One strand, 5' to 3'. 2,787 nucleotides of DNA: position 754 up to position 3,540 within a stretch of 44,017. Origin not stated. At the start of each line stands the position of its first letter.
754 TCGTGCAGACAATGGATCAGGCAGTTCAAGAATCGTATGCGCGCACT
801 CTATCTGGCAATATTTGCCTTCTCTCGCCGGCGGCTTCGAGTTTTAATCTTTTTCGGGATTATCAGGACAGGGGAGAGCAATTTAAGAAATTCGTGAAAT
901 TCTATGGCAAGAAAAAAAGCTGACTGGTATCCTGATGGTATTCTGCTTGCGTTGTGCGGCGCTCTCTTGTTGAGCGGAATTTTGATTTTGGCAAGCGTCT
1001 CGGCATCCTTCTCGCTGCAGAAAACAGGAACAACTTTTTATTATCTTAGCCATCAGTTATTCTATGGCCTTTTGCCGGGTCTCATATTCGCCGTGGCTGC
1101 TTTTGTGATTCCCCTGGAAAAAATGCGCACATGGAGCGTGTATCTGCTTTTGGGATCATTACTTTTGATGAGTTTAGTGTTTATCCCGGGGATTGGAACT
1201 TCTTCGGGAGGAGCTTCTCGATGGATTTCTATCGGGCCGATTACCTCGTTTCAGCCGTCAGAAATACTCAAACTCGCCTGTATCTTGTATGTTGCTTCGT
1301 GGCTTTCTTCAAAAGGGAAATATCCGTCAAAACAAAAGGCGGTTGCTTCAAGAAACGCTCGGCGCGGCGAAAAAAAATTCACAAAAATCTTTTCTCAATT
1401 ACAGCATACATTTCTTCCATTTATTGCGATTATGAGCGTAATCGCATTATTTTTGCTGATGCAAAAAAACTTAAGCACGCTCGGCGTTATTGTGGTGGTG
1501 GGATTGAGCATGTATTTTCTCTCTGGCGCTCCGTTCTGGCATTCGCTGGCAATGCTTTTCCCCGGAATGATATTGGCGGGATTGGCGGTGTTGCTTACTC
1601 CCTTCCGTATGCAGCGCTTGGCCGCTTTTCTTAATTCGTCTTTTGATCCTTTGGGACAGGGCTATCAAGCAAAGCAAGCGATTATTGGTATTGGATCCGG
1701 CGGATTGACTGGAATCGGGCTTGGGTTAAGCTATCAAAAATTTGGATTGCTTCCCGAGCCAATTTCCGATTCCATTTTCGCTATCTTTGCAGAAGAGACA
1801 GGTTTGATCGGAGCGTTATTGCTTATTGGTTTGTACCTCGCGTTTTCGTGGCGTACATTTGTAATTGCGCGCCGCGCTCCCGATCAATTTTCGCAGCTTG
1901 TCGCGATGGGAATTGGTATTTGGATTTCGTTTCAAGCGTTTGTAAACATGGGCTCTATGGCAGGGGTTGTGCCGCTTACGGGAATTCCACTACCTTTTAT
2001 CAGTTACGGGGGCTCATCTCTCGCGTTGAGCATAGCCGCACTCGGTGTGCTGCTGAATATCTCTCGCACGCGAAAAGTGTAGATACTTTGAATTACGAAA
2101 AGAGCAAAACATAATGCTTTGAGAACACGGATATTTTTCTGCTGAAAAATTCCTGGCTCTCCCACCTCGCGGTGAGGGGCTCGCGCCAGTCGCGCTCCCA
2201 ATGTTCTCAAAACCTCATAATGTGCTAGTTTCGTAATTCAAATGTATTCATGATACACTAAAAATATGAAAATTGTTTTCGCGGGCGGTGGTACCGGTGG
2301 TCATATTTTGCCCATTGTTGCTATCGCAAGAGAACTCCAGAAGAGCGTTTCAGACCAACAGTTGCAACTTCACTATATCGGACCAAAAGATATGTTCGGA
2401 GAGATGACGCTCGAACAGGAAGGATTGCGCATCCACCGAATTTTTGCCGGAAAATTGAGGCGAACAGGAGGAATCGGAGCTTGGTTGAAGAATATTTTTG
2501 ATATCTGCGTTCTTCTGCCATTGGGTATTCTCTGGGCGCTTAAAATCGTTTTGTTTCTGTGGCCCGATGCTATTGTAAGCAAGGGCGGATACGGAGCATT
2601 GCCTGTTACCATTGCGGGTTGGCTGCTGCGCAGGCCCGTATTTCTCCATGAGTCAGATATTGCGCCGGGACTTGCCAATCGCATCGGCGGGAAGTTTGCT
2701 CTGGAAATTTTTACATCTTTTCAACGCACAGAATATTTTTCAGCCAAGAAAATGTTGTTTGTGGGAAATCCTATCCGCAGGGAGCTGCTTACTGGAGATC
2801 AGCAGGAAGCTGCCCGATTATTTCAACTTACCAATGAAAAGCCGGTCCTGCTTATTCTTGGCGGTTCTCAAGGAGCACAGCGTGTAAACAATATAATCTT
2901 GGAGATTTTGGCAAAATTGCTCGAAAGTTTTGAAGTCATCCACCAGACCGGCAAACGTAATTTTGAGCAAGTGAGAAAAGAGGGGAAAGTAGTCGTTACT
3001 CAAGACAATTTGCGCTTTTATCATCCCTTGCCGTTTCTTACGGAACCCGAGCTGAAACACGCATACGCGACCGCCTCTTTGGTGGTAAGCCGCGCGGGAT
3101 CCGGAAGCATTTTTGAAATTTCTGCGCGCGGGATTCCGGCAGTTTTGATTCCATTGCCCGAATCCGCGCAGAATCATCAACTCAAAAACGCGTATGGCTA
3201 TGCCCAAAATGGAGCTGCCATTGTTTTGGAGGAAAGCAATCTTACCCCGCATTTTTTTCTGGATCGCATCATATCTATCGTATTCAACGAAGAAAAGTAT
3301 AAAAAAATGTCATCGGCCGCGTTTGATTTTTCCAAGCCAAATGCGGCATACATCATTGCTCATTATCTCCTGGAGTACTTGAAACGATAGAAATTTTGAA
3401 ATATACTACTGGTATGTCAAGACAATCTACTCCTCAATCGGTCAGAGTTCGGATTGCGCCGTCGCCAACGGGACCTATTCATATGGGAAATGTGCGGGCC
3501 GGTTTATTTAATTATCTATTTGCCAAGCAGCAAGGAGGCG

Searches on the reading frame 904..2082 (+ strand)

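Call 86: search_protein_families(library=pfam, proteins=[window:904-2082:+], max_evalue=0.00001)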
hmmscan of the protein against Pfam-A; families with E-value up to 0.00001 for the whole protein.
window:904-2082:+ (392 aa): 1 family
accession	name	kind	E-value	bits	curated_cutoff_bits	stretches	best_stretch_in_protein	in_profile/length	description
PF01098.24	FTSW_RODA_SPOVE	-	1.4e-91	307.6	26.4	1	15-391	4-355/356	Cell cycle protein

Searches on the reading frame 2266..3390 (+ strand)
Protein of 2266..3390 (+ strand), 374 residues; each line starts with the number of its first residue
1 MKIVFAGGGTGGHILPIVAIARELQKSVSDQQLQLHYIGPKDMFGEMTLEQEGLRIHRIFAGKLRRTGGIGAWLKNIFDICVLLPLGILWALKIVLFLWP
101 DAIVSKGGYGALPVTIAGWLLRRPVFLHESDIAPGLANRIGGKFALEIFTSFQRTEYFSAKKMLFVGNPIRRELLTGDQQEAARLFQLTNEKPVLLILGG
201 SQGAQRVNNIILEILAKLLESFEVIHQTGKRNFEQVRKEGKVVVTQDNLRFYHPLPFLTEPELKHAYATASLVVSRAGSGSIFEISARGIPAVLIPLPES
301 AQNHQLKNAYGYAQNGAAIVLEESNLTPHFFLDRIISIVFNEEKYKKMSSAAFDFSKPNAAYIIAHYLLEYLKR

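Call 12: find_encoding_contigs(protein=window:2266-3390:+, flank=3000, max_places=10)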
Protein window:2266-3390:+ (374 aa): 15 contigs read that carry it; 10 places shown.
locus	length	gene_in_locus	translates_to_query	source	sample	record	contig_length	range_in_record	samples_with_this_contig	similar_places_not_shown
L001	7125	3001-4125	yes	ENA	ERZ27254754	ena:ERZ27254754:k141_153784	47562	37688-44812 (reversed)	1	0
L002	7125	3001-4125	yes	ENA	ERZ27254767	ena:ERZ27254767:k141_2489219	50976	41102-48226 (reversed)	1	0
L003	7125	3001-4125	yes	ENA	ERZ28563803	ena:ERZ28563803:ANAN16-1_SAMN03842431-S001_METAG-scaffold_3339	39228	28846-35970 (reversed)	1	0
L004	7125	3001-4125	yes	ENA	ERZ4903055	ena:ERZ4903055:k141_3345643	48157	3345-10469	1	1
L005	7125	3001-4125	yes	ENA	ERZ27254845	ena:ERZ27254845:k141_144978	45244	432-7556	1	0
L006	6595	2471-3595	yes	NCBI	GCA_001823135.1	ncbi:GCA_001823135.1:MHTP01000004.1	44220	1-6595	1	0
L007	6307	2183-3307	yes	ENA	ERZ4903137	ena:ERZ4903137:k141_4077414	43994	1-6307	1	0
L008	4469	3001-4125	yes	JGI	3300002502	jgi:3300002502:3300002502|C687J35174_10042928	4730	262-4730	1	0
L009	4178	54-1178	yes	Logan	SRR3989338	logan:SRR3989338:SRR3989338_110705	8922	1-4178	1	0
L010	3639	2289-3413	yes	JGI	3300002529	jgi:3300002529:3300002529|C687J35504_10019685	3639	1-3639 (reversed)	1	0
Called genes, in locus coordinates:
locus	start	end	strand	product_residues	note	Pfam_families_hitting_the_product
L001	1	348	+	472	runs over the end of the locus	PF26299:MurL_N, PF26298:MurL_epimerase_C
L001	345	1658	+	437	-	PF08245:Mur_ligase_M, PF02875:Mur_ligase_C (weak)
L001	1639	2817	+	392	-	PF01098:FTSW_RODA_SPOVE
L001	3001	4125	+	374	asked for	PF03033:Glyco_transf_28, PF04101:Glyco_tran_28_C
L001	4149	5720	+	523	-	PF00749:tRNA-synt_1c, PF19269:Anticodon_2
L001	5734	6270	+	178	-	-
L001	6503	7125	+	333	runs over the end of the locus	PF02899:Phage_int_SAM_1 (weak), PF00589:Phage_integrase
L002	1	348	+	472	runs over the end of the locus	PF26299:MurL_N, PF26298:MurL_epimerase_C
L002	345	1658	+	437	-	PF08245:Mur_ligase_M, PF02875:Mur_ligase_C (weak)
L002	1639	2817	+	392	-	PF01098:FTSW_RODA_SPOVE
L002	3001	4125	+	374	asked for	PF03033:Glyco_transf_28, PF04101:Glyco_tran_28_C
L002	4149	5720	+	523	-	PF00749:tRNA-synt_1c, PF19269:Anticodon_2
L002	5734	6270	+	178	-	-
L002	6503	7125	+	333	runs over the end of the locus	PF02899:Phage_int_SAM_1 (weak), PF00589:Phage_integrase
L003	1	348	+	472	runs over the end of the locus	PF26299:MurL_N, PF26298:MurL_epimerase_C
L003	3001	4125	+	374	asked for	PF03033:Glyco_transf_28, PF04101:Glyco_tran_28_C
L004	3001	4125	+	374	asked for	PF03033:Glyco_transf_28, PF04101:Glyco_tran_28_C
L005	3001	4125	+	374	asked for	PF03033:Glyco_transf_28, PF04101:Glyco_tran_28_C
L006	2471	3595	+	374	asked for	PF03033:Glyco_transf_28, PF04101:Glyco_tran_28_C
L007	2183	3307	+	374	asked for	PF03033:Glyco_transf_28, PF04101:Glyco_tran_28_C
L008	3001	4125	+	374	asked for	PF03033:Glyco_transf_28, PF04101:Glyco_tran_28_C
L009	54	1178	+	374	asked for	PF03033:Glyco_transf_28, PF04101:Glyco_tran_28_C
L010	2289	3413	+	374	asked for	PF03033:Glyco_transf_28, PF04101:Glyco_tran_28_C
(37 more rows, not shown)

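Call 43: find_homologous_proteins(query=window:2266-3390:+, max_evalue=1e-40)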
Query window:2266-3390:+ (374 aa): 4832 proteins with E <= 1e-40 among 8000 candidates; the best 120 are listed.
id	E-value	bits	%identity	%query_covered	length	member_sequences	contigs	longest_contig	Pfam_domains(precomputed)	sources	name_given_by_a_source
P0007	7.1e-212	721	90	100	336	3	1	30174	PF04101.23,PF03033.27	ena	-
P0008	2.4e-154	532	64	100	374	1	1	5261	PF04101.23,PF03033.27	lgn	-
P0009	4.3e-152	524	64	99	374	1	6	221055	PF04101.23,PF03033.27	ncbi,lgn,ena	ncbi:MAG: UDP-N-acetylglucosamine--N-acetylmuramyl-(pentapeptide) pyrophosphoryl-undecaprenol N-acet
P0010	2.0e-151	522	62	100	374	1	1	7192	PF04101.23,PF03033.27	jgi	-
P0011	5.7e-150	517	62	99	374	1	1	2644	PF04101.23,PF03033.27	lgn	-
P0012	2.2e-149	516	61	100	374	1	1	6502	PF04101.23,PF03033.27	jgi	-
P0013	3.0e-148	512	61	100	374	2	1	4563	PF04101.23,PF03033.27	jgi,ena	-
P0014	7.5e-148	510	61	100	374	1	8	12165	PF04101.23,PF03033.27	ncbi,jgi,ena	-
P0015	5.1e-147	508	62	99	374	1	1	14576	PF04101.23,PF03033.27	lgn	-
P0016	1.7e-146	506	60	99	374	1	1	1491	PF04101.23,PF03033.27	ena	-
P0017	2.6e-146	505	62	99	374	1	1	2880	PF04101.23,PF03033.27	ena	-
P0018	3.6e-146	505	60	100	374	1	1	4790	PF04101.23,PF03033.27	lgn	-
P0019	6.3e-146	504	61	99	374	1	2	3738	PF04101.23,PF03033.27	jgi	-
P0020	2.1e-145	502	61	99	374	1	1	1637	PF04101.23,PF03033.27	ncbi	-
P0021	2.1e-145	502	61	100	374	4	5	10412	PF04101.23,PF03033.27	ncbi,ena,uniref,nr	ncbi:MAG: hypothetical protein A2843_02480 [Candidatus Wildermuthbacteria bacterium RIFCSPHIGHO2_01_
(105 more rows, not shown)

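Call 44: find_encoding_contigs(protein=P0007, flank=10000, max_places=3)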
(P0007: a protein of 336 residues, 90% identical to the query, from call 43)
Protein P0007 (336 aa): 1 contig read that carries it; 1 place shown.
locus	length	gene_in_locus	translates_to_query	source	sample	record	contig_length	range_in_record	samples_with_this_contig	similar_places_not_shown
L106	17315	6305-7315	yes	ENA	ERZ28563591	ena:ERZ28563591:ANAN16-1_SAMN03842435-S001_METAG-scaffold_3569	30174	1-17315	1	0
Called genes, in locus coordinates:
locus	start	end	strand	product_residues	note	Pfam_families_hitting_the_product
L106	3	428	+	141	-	?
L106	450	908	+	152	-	-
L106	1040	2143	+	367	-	-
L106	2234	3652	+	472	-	PF26299:MurL_N, PF26298:MurL_epimerase_C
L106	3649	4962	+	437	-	PF08245:Mur_ligase_M, PF02875:Mur_ligase_C (weak)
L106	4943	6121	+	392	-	PF01098:FTSW_RODA_SPOVE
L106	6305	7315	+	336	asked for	PF03033:Glyco_transf_28, PF04101:Glyco_tran_28_C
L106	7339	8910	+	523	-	PF00749:tRNA-synt_1c, PF19269:Anticodon_2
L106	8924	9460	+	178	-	-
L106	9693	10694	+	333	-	PF02899:Phage_int_SAM_1 (weak), PF00589:Phage_integrase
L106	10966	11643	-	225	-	PF01863:YgjP-like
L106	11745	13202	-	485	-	PF02934:GatB_N, PF02637:GatB_Yqey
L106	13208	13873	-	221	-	PF02223:Thymidylate_kin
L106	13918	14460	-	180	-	PF22769:DCD, PF00692:dUTPase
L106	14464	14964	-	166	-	PF00186:DHFR_1, PF01872:RibD_C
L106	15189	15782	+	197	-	PF22769:DCD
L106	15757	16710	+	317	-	PF00303:Thymidylat_synt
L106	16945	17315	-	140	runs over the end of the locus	PF03946:Ribosomal_L11_N, PF00298:Ribosomal_L11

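Call 45: find_encoding_contigs(protein=P0009, flank=10000, max_places=2)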
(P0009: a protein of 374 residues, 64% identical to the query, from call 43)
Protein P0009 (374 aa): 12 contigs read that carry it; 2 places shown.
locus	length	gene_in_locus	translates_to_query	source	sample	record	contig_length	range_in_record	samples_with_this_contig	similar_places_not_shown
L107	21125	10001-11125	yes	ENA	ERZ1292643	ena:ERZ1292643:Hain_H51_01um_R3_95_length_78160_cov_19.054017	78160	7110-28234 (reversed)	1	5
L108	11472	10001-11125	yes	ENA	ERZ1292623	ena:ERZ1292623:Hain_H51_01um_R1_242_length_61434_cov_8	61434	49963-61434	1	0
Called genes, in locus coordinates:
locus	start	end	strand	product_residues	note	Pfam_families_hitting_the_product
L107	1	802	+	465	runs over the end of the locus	PF19289:PmbA_TldD_3rd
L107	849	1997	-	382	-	PF00571:CBS (weak)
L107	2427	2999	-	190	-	PF08207:EFP_N, PF01132:EFP (weak), PF09285:Elong-fact-P_C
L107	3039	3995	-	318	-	PF00551:Formyl_trans_N, PF02911:Formyl_trans_C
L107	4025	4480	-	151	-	-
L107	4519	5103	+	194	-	PF02834:LigT_PEase, PF13563:2_5_RNA_ligase2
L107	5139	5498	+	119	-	PF02604:PhdYeFM_antitox, PF18506:RelB-like (faint)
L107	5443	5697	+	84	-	PF05016:ParE_toxin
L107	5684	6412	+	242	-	PF20582:UPF0758_N, PF12826:HHH_2 (weak), PF14520:HHH_5 (weak), PF00633:HHH (faint), PF04002:RadC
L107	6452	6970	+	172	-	-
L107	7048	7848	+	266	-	PF01520:Amidase_3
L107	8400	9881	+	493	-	PF01225:Mur_ligase, PF08245:Mur_ligase_M, PF02875:Mur_ligase_C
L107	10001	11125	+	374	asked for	PF03033:Glyco_transf_28, PF04101:Glyco_tran_28_C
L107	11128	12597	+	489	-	PF00749:tRNA-synt_1c, PF19269:Anticodon_2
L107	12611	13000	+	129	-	-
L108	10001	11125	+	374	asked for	PF03033:Glyco_transf_28, PF04101:Glyco_tran_28_C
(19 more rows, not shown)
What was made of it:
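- Tried and rejected: The nearest, L106, is the same population and carries A, B and C. The next, at 64% identity, has a different gene order (calls 43-45).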
